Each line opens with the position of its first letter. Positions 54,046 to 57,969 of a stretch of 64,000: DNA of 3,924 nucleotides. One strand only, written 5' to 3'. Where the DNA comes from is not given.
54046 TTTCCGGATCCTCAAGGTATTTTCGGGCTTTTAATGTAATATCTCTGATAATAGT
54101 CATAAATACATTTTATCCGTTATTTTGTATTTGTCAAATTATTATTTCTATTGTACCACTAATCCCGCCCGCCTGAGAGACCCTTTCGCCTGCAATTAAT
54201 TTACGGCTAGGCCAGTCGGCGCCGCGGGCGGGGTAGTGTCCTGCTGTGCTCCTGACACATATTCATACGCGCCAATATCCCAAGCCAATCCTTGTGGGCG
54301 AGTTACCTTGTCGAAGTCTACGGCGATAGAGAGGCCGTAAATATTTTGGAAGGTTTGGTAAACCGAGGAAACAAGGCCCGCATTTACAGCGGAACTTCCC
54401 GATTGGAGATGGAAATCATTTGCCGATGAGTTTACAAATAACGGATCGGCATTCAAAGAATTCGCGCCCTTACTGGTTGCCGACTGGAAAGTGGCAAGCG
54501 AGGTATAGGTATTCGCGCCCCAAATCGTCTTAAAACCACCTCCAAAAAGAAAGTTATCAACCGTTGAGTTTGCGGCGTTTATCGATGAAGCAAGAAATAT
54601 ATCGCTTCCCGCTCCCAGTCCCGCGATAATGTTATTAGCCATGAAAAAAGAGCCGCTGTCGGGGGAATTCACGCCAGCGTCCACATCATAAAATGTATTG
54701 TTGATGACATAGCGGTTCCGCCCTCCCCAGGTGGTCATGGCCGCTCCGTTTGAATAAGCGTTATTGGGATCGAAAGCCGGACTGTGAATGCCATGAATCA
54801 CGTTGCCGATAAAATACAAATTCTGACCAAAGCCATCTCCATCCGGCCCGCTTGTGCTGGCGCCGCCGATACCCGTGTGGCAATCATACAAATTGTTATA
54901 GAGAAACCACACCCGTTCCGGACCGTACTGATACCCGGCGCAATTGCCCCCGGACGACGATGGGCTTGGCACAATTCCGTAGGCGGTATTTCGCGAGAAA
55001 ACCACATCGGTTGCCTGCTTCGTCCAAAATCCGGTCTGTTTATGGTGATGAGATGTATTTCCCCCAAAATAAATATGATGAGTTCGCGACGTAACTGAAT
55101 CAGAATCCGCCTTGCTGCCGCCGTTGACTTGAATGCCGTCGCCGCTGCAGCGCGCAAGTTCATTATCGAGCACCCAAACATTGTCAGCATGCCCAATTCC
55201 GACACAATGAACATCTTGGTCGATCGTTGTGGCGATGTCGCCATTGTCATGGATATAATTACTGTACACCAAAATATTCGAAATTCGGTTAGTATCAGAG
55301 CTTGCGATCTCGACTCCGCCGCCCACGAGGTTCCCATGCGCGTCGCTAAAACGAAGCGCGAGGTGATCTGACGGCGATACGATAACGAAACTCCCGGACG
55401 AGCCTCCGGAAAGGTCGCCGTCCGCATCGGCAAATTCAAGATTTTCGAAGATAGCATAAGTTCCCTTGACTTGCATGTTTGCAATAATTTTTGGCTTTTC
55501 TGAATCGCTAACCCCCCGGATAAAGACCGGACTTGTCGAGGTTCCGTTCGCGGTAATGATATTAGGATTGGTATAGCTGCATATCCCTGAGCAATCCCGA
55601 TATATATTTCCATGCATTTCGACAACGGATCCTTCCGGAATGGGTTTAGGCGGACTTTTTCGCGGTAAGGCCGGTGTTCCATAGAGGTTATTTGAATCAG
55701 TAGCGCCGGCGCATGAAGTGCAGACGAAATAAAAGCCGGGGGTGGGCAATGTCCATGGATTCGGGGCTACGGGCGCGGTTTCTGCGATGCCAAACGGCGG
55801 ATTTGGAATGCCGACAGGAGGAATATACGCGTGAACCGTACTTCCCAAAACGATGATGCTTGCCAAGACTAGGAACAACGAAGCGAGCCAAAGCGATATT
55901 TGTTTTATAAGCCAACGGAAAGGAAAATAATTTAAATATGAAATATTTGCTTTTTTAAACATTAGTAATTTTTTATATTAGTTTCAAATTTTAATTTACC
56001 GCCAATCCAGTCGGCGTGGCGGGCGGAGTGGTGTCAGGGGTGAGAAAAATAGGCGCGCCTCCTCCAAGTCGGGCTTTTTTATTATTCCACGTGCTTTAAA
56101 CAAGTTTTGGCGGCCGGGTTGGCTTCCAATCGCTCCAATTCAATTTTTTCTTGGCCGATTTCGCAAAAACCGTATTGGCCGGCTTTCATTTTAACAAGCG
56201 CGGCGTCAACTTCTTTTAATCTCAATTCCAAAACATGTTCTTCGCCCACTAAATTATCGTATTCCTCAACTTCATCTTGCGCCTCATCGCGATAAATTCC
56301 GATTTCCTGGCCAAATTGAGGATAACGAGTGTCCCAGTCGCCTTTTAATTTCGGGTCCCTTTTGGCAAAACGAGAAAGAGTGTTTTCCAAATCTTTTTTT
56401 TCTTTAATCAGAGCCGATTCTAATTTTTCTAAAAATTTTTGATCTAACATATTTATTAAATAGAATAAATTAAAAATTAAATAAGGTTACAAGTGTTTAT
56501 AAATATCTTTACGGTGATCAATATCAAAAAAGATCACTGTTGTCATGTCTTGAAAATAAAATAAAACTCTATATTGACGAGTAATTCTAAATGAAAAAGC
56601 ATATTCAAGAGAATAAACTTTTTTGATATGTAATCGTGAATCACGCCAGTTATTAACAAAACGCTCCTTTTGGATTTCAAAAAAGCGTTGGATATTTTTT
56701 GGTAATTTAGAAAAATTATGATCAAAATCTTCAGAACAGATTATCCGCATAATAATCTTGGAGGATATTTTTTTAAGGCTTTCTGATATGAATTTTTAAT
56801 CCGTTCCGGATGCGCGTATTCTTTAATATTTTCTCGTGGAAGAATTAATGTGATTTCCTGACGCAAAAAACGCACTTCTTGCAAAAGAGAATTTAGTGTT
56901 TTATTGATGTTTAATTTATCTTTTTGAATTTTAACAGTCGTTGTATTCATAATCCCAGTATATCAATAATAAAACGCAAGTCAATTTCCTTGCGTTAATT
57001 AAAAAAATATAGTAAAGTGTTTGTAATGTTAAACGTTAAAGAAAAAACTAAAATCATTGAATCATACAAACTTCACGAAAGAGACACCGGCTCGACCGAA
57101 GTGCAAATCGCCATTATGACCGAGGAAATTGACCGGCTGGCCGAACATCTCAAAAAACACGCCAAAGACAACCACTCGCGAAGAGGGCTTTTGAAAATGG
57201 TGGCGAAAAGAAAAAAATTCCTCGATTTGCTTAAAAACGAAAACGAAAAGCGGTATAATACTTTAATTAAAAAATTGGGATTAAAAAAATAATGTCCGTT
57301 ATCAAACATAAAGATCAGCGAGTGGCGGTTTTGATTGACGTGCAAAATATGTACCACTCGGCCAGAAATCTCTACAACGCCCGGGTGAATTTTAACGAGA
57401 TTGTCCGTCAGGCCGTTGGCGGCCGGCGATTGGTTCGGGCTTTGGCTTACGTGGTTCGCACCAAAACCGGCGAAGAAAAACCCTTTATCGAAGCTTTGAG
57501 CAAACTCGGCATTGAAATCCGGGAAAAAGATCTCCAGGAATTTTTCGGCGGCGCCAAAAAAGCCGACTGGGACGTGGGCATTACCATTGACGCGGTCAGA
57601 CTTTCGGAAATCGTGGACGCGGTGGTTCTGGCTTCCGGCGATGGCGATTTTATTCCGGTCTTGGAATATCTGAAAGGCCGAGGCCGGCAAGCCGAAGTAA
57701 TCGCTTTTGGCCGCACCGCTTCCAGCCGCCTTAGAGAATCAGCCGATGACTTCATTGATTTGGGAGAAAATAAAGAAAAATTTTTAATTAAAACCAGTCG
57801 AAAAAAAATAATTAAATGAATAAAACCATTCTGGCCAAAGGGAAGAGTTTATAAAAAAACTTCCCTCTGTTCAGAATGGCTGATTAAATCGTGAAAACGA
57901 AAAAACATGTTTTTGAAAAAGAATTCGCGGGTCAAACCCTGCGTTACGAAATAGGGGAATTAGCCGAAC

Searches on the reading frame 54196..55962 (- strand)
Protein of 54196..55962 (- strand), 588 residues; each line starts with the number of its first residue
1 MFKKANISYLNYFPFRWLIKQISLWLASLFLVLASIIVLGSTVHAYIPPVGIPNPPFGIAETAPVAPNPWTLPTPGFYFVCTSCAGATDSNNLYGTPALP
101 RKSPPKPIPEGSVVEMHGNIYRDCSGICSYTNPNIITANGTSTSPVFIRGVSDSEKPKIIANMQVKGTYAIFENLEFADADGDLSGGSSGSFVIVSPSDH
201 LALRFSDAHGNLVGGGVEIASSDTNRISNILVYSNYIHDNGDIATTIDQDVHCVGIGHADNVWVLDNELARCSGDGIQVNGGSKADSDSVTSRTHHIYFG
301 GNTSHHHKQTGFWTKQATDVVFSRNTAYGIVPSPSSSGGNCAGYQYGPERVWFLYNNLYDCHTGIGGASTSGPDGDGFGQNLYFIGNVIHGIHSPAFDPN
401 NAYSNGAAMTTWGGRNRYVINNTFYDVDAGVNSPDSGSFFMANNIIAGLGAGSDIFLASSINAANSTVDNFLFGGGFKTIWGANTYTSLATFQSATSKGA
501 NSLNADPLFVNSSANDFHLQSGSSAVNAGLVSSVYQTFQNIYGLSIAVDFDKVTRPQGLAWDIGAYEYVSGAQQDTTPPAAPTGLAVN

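Call 11: search_protein_families(library=pfam, proteins=[window:54196-55962:-], max_evalue=0.01)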
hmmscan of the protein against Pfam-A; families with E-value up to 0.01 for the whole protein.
window:54196-55962:- (588 aa): 1 family
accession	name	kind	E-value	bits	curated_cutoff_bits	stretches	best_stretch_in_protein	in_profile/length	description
PF17161.10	DUF5123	-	0.0029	19.2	35.1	1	421-523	5-102/113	Domain of unknown function (DUF5123)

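Call 50: find_homologous_proteins(query=window:54196-55962:-, max_evalue=1e-10)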
Query window:54196-55962:- (588 aa): 259 proteins with E <= 1e-10 among 8000 candidates; the best 120 are listed.
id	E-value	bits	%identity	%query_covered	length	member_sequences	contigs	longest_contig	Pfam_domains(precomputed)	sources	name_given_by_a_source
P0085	0.0e+0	1352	100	100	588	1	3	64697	-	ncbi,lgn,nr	ncbi:MAG: hypothetical protein HYV52_01285 [Parcubacteria group bacterium]|nr:hypothetical protein [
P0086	1.5e-166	574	53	94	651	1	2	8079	PF13229.13,PF17957.8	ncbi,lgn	-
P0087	9.7e-158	545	51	94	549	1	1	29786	PF13229.13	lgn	-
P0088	7.1e-148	512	48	94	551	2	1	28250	-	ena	-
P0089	1.4e-147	511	48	92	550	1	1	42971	PF13229.13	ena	-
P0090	1.4e-147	511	47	97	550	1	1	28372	PF13229.13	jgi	jgi:hypothetical protein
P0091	1.2e-144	501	48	96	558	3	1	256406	-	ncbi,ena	-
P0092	5.9e-144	499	48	89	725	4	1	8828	PF13229.13,PF17963.8,PF17892.8,PF17803.8,PF16184.12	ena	-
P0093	7.1e-144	499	48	97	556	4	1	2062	PF13229.13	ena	-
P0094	1.4e-141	491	47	93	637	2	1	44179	PF13229.13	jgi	-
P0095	1.8e-140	488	47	89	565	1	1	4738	PF13229.13,PF05048.20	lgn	-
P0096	2.3e-140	487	48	89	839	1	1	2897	PF03160.21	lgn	-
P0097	2.1e-139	484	47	94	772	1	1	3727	PF03160.21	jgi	-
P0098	2.6e-139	484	47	94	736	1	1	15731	PF00041.28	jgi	jgi:hypothetical protein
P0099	6.1e-139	482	46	93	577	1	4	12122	-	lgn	-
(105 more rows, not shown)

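Call 60: find_encoding_contigs(protein=P0086, flank=8000, max_places=2)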
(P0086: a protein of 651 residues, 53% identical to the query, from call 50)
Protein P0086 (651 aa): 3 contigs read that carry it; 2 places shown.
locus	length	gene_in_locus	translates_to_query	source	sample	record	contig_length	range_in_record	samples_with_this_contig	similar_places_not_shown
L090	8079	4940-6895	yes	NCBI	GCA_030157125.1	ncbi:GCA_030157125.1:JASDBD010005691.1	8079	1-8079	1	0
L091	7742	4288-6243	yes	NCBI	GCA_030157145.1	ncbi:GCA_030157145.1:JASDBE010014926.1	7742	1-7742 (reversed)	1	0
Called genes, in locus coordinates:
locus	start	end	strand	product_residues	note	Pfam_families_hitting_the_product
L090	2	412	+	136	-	?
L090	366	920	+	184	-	PF28549:NDPSase_N, PF00293:NUDIX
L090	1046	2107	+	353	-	-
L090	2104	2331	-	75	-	-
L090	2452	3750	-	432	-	PF13701:DDE_Tnp_1_4, PF01609:DDE_Tnp_1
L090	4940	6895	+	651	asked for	PF13229:Beta_helix (faint), PF17957:Big_7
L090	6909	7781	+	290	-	-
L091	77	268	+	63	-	-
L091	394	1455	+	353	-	-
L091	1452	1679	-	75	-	-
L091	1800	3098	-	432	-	PF13701:DDE_Tnp_1_4, PF01609:DDE_Tnp_1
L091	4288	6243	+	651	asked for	PF13229:Beta_helix (faint), PF17957:Big_7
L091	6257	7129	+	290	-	-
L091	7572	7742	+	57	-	?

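Call 62: find_encoding_contigs(protein=P0087, flank=8000, max_places=2)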
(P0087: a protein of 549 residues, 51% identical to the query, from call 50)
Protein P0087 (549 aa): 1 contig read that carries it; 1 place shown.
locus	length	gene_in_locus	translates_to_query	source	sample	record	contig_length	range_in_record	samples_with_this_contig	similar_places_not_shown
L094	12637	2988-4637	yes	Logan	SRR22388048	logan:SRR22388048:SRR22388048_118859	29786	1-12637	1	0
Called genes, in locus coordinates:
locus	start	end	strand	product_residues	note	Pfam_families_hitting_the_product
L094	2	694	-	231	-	?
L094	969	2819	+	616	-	PF01943:Polysacc_synt, PF01554:MatE (weak), PF13440:Polysacc_synt_3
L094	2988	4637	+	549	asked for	PF13229:Beta_helix (weak)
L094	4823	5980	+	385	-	PF13439:Glyco_transf_4, PF13579:Glyco_trans_4_4, PF00534:Glycos_transf_1, PF13692:Glyco_trans_1_4, PF13524:Glyco_trans_1_2 (weak)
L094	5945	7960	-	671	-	PF16889:Hepar_II_III_N, PF05426:Alginate_lyase (weak), PF07940:Hepar_II_III_C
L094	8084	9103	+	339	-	PF04307:YdjM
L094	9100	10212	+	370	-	PF02350:Epimerase_2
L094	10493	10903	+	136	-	-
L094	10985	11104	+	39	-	-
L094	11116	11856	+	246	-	PF01209:Ubie_methyltran (weak), PF13489:Methyltransf_23, PF07021:MetW (faint), PF13847:Methyltransf_31, PF08241:Methyltransf_11, PF08242:Methyltransf_12, PF13649:Methyltransf_25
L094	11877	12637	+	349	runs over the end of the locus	PF13469:Sulfotransfer_3 (weak)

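Call 70: find_encoding_contigs(protein=P0085, flank=10000, max_places=10)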
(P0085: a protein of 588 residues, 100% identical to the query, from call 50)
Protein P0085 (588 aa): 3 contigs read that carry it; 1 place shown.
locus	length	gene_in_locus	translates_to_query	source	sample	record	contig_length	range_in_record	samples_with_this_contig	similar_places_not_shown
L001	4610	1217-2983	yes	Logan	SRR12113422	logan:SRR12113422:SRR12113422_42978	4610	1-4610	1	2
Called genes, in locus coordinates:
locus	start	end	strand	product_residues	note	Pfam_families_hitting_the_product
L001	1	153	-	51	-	?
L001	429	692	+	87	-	-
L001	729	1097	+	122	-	-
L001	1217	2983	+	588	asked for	-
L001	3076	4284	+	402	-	PF13173:AAA_14, PF13635:DUF4143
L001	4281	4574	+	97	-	-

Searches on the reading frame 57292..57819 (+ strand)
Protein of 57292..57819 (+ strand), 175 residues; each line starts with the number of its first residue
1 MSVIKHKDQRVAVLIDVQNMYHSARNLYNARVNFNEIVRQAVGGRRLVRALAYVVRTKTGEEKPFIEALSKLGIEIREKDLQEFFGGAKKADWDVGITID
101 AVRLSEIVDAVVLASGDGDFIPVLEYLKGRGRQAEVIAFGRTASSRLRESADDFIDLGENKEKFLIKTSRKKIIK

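Call 24: search_protein_families(library=pfam, proteins=[window:57292-57819:+], max_evalue=0.001)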
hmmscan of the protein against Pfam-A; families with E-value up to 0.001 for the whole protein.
window:57292-57819:+ (175 aa): 1 family
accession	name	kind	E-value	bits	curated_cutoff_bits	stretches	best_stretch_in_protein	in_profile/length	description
PF01936.24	NYN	-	1.3e-33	117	24.2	1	10-157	1-144/145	NYN domain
